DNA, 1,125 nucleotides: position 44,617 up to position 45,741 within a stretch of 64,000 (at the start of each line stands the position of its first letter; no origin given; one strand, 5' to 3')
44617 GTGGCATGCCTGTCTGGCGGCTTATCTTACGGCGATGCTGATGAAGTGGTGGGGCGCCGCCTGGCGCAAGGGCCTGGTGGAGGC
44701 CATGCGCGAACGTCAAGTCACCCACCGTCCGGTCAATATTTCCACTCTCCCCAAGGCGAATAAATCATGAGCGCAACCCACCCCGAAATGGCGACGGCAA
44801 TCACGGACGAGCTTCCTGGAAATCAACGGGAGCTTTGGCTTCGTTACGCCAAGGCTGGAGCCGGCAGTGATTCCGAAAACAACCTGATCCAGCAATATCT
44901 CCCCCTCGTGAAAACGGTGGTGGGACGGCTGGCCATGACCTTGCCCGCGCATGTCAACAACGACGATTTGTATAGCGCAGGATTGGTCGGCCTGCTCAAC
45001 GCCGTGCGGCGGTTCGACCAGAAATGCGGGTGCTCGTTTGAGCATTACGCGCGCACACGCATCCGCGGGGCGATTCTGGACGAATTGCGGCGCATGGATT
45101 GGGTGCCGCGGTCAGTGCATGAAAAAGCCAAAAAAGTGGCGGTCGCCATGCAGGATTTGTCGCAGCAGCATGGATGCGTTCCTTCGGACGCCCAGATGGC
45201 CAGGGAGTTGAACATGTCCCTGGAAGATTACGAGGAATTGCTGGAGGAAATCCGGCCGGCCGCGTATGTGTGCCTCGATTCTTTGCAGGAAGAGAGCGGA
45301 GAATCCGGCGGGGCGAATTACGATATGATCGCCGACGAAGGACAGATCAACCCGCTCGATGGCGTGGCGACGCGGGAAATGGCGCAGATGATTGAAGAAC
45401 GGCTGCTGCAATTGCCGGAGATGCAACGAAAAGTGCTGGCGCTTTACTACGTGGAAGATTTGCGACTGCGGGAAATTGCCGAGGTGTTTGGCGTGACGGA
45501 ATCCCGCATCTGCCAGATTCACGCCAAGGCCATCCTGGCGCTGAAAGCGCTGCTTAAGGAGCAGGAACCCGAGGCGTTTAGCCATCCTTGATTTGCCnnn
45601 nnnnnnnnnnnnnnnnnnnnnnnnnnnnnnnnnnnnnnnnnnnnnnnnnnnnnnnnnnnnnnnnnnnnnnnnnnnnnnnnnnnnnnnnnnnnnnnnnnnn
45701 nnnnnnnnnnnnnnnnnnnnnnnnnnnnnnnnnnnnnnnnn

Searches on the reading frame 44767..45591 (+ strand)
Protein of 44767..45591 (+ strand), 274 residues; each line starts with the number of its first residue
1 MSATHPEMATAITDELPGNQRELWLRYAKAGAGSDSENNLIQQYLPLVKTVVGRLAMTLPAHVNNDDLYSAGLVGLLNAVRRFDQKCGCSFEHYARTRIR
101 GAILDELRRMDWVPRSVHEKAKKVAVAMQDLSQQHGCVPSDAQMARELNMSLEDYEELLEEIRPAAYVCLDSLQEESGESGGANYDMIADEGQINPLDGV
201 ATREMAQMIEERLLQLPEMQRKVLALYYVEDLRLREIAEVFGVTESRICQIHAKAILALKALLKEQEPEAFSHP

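Call 34: search_protein_families(library=pfam, proteins=[window:44767-45591:+])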
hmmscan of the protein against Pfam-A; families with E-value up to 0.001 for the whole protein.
window:44767-45591:+ (274 aa): 5 families
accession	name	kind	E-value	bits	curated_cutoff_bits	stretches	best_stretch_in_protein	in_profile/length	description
PF04542.20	Sigma70_r2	-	4.4e-15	55.7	24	1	40-112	1-70/71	Sigma-70 region 2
PF04545.22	Sigma70_r4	-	6.2e-14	51.7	24.1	1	213-260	2-49/50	Sigma-70, region 4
PF08281.18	Sigma70_r4_2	-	3.2e-09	36.7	25.7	1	207-247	2-42/54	Sigma-70, region 4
PF04539.22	Sigma70_r3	-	3.4e-09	37.1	25.3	1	119-196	1-74/78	Sigma-70 region 3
PF04297.20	UPF0122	-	2e-05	25.2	22.7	1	216-251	18-53/101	Putative helix-turn-helix protein, YlxM / p13 like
